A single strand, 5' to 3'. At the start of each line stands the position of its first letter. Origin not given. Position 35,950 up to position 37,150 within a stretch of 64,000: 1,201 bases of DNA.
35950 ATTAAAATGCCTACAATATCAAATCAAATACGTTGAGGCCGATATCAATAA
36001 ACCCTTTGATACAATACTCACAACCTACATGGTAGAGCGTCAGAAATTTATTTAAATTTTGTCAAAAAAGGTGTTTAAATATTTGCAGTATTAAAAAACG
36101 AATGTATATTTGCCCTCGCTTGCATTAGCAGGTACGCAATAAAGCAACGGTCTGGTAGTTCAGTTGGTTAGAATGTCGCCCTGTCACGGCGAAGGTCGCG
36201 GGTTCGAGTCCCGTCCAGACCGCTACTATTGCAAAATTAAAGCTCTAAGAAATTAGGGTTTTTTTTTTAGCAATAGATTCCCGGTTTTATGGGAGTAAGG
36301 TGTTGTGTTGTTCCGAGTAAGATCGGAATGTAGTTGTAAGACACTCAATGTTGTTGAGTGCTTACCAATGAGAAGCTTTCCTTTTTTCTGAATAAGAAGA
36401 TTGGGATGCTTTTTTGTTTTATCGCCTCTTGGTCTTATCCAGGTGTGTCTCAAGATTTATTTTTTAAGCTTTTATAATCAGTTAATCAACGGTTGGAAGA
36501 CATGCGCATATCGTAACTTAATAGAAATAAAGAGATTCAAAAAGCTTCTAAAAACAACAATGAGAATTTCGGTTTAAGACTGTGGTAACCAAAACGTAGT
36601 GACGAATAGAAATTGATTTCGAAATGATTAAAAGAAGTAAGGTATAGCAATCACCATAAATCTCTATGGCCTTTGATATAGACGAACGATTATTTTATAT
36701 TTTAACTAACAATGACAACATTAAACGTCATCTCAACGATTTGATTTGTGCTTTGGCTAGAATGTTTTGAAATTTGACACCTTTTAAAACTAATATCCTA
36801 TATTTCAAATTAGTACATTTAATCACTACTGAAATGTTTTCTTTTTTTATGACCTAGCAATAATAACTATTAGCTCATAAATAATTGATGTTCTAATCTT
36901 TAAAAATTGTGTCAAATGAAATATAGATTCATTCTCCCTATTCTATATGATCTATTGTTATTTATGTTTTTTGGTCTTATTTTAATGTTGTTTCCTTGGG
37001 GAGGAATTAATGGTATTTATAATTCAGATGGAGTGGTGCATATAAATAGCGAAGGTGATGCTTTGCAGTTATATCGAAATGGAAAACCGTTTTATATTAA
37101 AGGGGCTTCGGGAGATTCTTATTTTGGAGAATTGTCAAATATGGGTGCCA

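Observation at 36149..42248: AT-rich two-gene exopolysaccharide island downstream of tRNA-Asp, bracketed by 152-bp direct repeats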

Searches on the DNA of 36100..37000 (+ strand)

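Call 11: search_rna_families(source=window, start=36100, end=37000, threshold=evalue, max_evalue=10)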
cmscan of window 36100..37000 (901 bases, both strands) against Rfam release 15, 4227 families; matches with E-value up to 10: 10.
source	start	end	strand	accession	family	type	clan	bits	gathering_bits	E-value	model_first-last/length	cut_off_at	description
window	36149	36222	+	RF00005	tRNA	Gene; tRNA;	CL00001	70.6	29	3.1e-15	1-71/71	no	tRNA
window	36144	36268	+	RF02435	SpF41_sRNA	Gene; sRNA;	-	23.2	52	0.47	1-105/105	no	Streptococcus sRNA SpF41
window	36399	36485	-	RF03100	RAGATH-27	Gene; sRNA;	-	18.9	76.1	8.3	1-86/86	no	RAGATH-27 RNA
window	36226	36276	+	RF04157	MIR9486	Gene; miRNA;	-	17.6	100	1.4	32-89/119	no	MIR9486 microRNA precursor family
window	36149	36221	+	RF01684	mascRNA-menRNA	Gene;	-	17.4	42.5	1.4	1-56/56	no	MALAT1-associated small cytoplasmic RNA/MEN beta RNA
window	36104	36147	+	RF01077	TLS-PK2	Cis-reg;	-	16.6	42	3.4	1-66/66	no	Pseudoknot of tRNA-like structure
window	36871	36940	-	RF00316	snoR43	Gene; snRNA; snoRNA; CD-box;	-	16.6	50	8.7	1-73/73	no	Small nucleolar RNA R43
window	36232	36284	+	RF00066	U7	Gene; snRNA;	-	14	34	3.6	1-62/62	no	U7 small nuclear RNA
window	36403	36435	-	RF02202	UCA1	Gene; lncRNA;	-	11.9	80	4.6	1-75/75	no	Urothelial cancer associated 1 conserved region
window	36885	36949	-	RF02897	S808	Gene; sRNA;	-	11.8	76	3.1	49-119/255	no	Staphylococcus sRNA 808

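Call 49: build_rna_model(alignment_id=A3, structure=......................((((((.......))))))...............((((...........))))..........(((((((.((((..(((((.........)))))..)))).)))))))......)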
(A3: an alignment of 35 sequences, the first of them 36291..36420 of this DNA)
Model R1 built from alignment A3 (35 sequences, 138 columns); structure: as given.
model positions 125; base pairs 26; branch points 2; effective number of sequences 2; information 0.59 bits per position. Calibrated on 0.2 Mb of random sequence (short: E-values are rough).
structure used (alignment columns):
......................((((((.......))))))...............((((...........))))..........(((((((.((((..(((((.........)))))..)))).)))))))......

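Call 50: search_with_rna_model(model_id=R1, sources=[window, L009, L011, L012, L013, L014, L015, L016, L017, L018, L019, L020, L021, L022, L023, L024, L025, L026, L027, L028, L029, L030, L031, L032, L033, L034, L035, L036, L037, L038, L039, L040, L041, L042, L043, L044, L045, L046, L047, L048, L049, L050, L051, L052, L053, L054, L055, L056, L057, L058, L059, L060, L061, L062, L063, L064, L065, L066, L067, L068, L069, L070, L071, L072, L073, L074, L075, L076, L077, L078, L079, L080, L081, L082, L083, L084, L085, L086, L087, L088, L089, L090, L091], max_evalue=1, make_alignment=true)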
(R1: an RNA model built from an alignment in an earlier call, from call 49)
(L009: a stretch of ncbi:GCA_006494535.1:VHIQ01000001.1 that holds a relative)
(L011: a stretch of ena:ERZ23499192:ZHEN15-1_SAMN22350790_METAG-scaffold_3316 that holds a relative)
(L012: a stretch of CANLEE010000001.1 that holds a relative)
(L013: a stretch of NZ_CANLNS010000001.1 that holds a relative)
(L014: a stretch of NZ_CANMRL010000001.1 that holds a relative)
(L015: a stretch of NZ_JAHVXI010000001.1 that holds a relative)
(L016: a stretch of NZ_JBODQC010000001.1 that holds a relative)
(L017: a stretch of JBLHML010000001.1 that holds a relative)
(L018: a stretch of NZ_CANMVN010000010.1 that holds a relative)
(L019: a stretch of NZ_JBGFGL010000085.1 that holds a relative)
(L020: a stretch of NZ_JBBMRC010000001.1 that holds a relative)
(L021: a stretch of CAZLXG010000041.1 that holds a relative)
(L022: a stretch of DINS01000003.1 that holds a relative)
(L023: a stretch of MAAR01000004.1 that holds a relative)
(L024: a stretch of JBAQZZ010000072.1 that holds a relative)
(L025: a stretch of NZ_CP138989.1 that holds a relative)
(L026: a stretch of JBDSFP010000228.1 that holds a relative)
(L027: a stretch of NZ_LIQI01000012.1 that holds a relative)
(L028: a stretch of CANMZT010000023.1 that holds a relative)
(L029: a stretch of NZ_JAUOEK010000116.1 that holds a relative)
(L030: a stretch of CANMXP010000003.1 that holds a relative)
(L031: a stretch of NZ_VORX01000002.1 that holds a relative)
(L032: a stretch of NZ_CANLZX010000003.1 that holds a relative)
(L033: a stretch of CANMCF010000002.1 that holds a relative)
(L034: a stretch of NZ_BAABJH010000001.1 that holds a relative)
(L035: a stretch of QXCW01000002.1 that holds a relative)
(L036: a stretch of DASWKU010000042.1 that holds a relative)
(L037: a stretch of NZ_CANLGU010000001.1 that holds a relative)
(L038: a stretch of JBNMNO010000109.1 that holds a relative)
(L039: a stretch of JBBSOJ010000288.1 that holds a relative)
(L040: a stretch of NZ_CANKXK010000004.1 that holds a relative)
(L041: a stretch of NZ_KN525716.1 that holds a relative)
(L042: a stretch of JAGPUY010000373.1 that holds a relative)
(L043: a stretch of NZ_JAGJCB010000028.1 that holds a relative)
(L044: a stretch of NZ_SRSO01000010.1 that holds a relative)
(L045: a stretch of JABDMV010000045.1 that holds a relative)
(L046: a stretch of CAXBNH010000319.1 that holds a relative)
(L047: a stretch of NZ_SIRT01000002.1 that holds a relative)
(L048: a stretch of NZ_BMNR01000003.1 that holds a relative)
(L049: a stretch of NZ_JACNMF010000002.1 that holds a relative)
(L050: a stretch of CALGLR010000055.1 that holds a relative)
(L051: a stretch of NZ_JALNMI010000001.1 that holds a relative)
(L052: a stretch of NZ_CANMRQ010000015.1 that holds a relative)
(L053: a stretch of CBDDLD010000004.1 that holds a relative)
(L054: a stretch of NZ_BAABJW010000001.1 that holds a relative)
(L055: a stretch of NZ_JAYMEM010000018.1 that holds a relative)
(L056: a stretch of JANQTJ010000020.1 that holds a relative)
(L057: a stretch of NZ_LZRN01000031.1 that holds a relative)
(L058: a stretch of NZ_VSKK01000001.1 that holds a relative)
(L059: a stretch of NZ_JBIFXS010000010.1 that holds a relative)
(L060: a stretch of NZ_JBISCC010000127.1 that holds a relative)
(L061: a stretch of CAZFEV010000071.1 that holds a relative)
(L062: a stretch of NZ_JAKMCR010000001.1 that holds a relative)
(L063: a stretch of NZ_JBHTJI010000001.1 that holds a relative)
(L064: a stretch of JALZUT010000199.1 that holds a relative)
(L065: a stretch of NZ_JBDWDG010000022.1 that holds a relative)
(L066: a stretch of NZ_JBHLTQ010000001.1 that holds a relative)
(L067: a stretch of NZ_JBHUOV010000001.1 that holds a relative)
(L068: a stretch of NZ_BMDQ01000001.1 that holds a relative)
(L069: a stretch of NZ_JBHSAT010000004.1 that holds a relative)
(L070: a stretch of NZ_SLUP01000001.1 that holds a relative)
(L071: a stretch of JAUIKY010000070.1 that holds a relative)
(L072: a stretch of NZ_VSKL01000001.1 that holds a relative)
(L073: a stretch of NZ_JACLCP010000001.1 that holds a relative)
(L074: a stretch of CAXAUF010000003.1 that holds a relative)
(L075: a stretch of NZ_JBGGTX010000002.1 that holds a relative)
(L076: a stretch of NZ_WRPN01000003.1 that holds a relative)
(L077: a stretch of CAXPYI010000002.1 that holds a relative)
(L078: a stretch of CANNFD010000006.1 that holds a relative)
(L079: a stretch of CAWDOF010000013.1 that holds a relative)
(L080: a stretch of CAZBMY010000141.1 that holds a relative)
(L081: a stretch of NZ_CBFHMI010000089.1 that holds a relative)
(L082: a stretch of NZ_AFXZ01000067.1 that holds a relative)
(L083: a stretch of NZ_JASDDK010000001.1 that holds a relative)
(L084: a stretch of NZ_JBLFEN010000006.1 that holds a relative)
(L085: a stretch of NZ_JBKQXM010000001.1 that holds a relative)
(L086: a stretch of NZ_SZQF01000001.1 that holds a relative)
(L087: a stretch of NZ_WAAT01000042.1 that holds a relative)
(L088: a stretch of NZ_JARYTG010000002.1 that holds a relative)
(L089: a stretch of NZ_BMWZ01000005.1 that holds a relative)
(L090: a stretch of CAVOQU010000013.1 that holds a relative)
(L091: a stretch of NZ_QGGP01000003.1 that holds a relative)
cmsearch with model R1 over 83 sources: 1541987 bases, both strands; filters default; matches with E-value up to 1: 102.
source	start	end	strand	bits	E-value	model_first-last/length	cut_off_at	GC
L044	15171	15294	+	131.5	1.2e-23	1-125/125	no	0.33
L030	11200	11320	+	130.7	1.6e-23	1-125/125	no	0.34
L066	11126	11252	+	130.1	2.3e-23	1-125/125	no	0.29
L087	11195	11317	+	128.5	4.7e-23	1-125/125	no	0.34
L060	11133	11255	+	128.2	5.3e-23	1-125/125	no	0.31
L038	7504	7624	+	127.9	6.2e-23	1-125/125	no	0.32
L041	11134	11256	+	127.2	8.6e-23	1-125/125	no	0.32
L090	11196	11316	+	126.6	1.2e-22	1-125/125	no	0.34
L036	7234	7355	+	125.8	1.7e-22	1-125/125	no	0.35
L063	11128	11249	+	124.7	2.9e-22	1-125/125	no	0.34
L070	11131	11252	+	124.3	3.4e-22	1-125/125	no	0.34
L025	11144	11266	+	124.1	3.9e-22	1-125/125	no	0.37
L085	11110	11235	+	122.9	6.6e-22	1-125/125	no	0.3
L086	11112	11239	+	120.8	1.9e-21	1-125/125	no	0.3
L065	11166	11286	+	120.3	2.3e-21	1-125/125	no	0.36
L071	1393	1516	+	118.9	4.5e-21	1-125/125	no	0.33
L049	11159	11282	+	118.8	4.7e-21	1-125/125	no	0.33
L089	11133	11251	+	118.3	6.1e-21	1-125/125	no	0.34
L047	2567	2690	+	117.9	7.5e-21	1-125/125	no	0.31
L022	11118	11249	+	117.1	1.1e-20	1-125/125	no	0.31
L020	11130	11255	+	116.8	1.2e-20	1-125/125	no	0.32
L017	11129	11255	+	116.4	1.5e-20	1-125/125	no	0.31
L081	3092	3221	+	116.2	1.7e-20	1-125/125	no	0.31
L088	11123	11253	+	114.5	3.7e-20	1-125/125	no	0.32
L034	11178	11300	+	114.5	3.7e-20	1-125/125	no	0.33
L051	11130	11259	+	114.2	4.2e-20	1-125/125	no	0.37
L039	3074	3203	+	114.2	4.2e-20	1-125/125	no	0.35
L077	11111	11238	+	113.9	4.9e-20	1-125/125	no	0.32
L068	11120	11247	+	113.6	5.7e-20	1-125/125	no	0.34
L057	11130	11260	+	112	1.2e-19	1-125/125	no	0.35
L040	11121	11239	+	111.4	1.6e-19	1-125/125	no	0.34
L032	11134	11252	+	111.3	1.7e-19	1-125/125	no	0.34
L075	11124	11244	+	109.6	3.9e-19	1-125/125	no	0.38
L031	11151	11281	+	109.5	4e-19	1-125/125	no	0.33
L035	11129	11259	+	108.2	7.2e-19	1-125/125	no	0.37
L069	11122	11247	+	107.1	1.2e-18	1-125/125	no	0.38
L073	11129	11258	+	106.1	2e-18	1-125/125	no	0.34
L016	11131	11257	+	106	2.1e-18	1-125/125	no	0.33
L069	15680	15805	+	106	2.2e-18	1-125/125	no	0.4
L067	11129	11262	+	104.9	3.5e-18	1-125/125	no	0.31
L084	3903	4023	+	103.9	5.8e-18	1-125/125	no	0.34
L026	7331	7464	+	103.8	6.1e-18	1-125/125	no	0.35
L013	11124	11249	+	103.3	7.7e-18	1-125/125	no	0.37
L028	2394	2513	+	103.2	7.9e-18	1-125/125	no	0.34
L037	15437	15556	+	101.1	2.2e-17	1-125/125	no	0.35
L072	11189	11322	+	100.9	2.4e-17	1-125/125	no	0.34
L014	11124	11251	+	100.8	2.5e-17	1-125/125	no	0.34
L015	11124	11251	+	100.7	2.6e-17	1-125/125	no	0.33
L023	11128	11259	+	99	5.8e-17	1-125/125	no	0.33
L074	11167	11301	+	98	9.3e-17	1-125/125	no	0.33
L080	5907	6050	+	97.7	1.1e-16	1-125/125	no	0.36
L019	11081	11210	+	96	2.4e-16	1-125/125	no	0.32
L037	11126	11244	+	95.2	3.6e-16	1-125/125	no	0.37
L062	11126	11234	+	94.4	5.2e-16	1-125/125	no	0.32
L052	11128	11257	+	94.4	5.4e-16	1-125/125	no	0.31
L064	10489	10619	+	93.8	7.2e-16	1-125/125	no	0.31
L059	11129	11236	+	93.6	7.6e-16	1-125/125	no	0.31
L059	15868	15975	+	93.6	7.6e-16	1-125/125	no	0.31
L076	11211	11327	+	92.2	1.5e-15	1-125/125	no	0.32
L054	11128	11245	+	91.8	1.8e-15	1-125/125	no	0.31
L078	11125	11254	+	91.1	2.5e-15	1-125/125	no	0.3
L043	11130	11246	+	90.8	2.9e-15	1-125/125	no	0.3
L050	11173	11323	+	90.6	3.2e-15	1-125/125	no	0.32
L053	17352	17482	+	88.2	9.9e-15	1-125/125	no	0.34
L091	11127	11245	+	87.8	1.2e-14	1-125/125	no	0.29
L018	11121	11273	+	84.8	5.1e-14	1-125/125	no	0.37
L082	11167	11283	+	83.6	9.1e-14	1-125/125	no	0.28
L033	11127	11244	+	83.1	1.1e-13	1-125/125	no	0.31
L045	5402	5511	+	82.5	1.5e-13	1-125/125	no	0.35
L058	11188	11305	+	77.5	1.6e-12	1-125/125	no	0.3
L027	11128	11242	+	68.1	1.4e-10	1-125/125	no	0.3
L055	19833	19955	+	65.1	6e-10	1-125/125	no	0.28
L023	14250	14385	+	63.1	1.6e-09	1-125/125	no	0.28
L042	7216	7330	+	61.3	3.6e-09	1-125/125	no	0.28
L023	11986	12104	+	60.3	5.9e-09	1-125/125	no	0.34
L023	15299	15417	+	54.5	9.5e-08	1-125/125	no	0.33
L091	11386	11495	+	49.7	9e-07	1-125/125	no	0.37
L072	20408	20510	+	48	2.1e-06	1-125/125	no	0.28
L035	15855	16009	+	39.1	0.00014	1-125/125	no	0.34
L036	10417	10555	+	35.5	0.00079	1-125/125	no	0.36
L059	16780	16879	+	35.5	0.0008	1-125/125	no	0.22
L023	20586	20727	+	32.9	0.0027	1-125/125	no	0.36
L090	11787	11910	+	30.6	0.0082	1-125/125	no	0.26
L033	11187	11295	-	27.3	0.039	1-125/125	no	0.31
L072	20462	20508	-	27.3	0.039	73-119/125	no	0.3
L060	11667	11713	+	26.5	0.057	73-119/125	no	0.23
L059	17447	17579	+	26.3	0.063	1-125/125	no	0.26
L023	11202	11327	-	25.5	0.091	1-125/125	no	0.29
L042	7532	7646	+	24.1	0.18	1-125/125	no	0.28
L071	1469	1508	-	23.7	0.21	78-117/125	no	0.32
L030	11267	11370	-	23.4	0.25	1-125/125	no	0.29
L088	11205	11246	-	23.2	0.28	77-118/125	no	0.29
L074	11937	12029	+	22.9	0.32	1-125/125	no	0.29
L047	5033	5128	+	22.8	0.34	1-125/125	no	0.27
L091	11442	11568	-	22.4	0.4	1-125/125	no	0.37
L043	11189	11310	-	22.3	0.42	1-125/125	no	0.29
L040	11192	11231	-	21.6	0.58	78-117/125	no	0.28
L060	11671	11712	-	21.4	0.65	77-118/125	no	0.26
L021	4153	4229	-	21.1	0.76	1-125/125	no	0.27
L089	11204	11243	-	21.1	0.76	78-117/125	no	0.35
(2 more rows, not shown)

Alignment A4: 102 matches aligned to the model, 244 columns, each read 5' to 3' on its own strand. Consensus structure (alignment columns), stored with it:
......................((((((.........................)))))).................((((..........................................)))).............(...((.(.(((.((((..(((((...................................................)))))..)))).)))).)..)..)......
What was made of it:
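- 36264..36420 (+): E, copy 1 (left repeat). Optional P0 hairpin about 36275-36297, invariant GUUGUGUUG 36302-36310, P1 36310-36329, P2 36336-36365, P3 terminator hairpin 36370-36414, then a U-run. CM R1 97.2 bits (call 50).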
